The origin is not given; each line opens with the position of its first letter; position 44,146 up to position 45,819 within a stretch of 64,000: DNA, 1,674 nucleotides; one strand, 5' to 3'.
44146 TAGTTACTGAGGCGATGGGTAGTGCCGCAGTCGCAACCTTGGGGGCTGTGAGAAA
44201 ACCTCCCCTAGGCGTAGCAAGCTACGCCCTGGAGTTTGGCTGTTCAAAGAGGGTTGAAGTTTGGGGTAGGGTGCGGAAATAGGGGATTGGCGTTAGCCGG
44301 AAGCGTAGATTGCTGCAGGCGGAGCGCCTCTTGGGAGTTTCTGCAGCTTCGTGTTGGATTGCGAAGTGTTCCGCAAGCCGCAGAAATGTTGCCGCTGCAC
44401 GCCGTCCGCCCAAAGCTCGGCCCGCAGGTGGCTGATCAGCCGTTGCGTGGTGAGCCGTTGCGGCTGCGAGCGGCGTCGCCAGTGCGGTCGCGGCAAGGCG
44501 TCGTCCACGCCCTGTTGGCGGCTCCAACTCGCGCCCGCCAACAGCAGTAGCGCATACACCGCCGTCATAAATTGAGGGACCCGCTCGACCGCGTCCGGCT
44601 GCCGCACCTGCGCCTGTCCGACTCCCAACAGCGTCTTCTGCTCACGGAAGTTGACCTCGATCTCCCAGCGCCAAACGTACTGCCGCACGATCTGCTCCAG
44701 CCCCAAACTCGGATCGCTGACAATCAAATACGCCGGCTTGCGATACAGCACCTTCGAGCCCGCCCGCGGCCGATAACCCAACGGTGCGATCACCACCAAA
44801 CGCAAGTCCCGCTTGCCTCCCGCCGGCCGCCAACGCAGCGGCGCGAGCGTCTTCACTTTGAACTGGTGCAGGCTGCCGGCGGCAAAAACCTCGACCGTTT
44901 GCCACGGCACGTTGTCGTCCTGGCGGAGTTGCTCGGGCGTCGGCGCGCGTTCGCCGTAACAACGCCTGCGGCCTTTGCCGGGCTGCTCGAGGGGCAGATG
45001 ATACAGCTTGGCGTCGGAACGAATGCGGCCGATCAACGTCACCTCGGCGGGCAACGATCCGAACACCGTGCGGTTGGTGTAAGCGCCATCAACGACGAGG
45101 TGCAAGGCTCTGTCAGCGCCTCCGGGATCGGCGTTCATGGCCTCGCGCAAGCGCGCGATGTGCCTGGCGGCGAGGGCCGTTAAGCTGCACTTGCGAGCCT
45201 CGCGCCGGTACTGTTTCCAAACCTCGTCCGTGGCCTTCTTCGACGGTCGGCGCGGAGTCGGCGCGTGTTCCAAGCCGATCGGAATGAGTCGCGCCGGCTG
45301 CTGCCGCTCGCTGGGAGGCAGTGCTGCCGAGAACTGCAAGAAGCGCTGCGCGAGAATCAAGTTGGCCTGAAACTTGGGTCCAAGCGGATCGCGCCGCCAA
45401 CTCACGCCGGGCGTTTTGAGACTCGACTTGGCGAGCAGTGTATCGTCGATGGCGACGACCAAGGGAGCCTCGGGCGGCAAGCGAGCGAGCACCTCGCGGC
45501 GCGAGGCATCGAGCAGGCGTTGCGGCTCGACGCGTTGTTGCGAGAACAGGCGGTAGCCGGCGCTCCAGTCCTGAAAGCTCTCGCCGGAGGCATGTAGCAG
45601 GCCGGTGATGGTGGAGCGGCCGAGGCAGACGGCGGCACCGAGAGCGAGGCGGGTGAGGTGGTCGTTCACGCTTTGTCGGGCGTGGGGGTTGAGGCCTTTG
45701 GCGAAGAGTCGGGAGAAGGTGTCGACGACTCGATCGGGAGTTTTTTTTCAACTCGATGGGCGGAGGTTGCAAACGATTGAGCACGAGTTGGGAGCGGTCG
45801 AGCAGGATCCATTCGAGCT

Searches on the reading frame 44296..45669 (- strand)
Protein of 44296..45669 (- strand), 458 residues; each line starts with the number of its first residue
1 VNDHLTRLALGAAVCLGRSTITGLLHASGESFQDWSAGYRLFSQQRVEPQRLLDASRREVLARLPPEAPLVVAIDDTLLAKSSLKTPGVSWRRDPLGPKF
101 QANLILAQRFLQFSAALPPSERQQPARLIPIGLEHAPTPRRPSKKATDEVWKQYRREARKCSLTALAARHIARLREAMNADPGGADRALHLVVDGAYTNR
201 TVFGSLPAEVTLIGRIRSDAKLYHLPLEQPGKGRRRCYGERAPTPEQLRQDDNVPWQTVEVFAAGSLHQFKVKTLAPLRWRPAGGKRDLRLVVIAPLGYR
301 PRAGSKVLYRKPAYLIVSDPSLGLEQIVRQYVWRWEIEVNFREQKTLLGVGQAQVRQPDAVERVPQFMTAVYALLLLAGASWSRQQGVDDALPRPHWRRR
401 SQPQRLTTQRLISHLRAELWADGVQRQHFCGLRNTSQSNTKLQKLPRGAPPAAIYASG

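Call 63: search_protein_families(library=pfam, proteins=[window:44296-45669:-], max_evalue=0.00001)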
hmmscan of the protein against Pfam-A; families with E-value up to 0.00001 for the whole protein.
window:44296-45669:- (458 aa): 1 family
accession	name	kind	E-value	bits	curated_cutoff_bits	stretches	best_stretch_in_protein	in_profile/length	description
PF13546.12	DDE_5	-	2.1e-16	60.7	27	1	5-260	15-252/272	DDE superfamily endonuclease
